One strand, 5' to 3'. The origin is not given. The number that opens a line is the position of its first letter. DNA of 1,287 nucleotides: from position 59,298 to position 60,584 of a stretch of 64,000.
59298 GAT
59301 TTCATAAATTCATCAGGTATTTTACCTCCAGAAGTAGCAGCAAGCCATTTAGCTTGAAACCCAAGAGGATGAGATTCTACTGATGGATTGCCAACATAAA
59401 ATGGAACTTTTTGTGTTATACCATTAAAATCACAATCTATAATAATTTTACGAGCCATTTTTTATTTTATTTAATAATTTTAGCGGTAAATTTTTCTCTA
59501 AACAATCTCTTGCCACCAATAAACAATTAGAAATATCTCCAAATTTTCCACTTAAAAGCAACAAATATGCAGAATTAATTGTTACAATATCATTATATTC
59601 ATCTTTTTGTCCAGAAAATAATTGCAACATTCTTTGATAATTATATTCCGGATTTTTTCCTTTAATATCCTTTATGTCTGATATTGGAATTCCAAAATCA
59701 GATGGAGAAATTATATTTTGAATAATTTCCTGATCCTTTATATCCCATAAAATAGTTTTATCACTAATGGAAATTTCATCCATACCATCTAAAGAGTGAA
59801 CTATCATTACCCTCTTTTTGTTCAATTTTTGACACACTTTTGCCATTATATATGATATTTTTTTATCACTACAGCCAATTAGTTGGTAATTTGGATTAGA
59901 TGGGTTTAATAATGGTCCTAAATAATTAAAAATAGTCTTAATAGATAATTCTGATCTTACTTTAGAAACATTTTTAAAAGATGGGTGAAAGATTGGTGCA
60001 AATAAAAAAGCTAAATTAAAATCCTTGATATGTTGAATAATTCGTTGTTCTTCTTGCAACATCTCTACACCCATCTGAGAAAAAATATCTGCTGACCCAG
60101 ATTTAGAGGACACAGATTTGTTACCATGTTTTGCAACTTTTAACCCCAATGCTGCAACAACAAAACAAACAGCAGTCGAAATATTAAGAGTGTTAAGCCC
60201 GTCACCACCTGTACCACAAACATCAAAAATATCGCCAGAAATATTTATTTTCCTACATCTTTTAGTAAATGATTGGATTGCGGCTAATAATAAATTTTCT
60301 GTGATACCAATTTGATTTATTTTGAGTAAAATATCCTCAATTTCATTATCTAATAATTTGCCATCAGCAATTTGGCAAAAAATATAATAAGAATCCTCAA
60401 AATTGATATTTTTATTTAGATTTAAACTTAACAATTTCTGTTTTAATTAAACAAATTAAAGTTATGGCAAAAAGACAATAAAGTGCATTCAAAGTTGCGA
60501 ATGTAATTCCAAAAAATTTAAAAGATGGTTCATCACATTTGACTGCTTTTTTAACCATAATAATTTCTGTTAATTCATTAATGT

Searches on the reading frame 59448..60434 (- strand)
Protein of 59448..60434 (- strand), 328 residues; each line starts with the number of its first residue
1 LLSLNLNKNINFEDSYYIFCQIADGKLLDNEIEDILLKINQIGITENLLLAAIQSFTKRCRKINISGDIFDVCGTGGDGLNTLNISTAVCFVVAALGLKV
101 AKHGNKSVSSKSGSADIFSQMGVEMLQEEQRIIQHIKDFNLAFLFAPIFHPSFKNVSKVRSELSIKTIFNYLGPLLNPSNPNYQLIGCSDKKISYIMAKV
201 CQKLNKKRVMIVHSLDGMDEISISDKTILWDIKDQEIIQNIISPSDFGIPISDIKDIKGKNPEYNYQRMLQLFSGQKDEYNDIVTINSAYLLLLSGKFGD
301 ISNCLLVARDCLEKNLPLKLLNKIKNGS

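Call 75: search_protein_families(library=pfam, proteins=[window:59448-60434:-], max_evalue=0.00001)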
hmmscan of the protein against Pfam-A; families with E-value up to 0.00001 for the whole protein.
window:59448-60434:- (328 aa): 1 family
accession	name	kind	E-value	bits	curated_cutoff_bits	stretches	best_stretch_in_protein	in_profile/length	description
PF00591.27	Glycos_transf_3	-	5.1e-78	262.7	27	1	67-313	2-248/253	Glycosyl transferase family, a/b domain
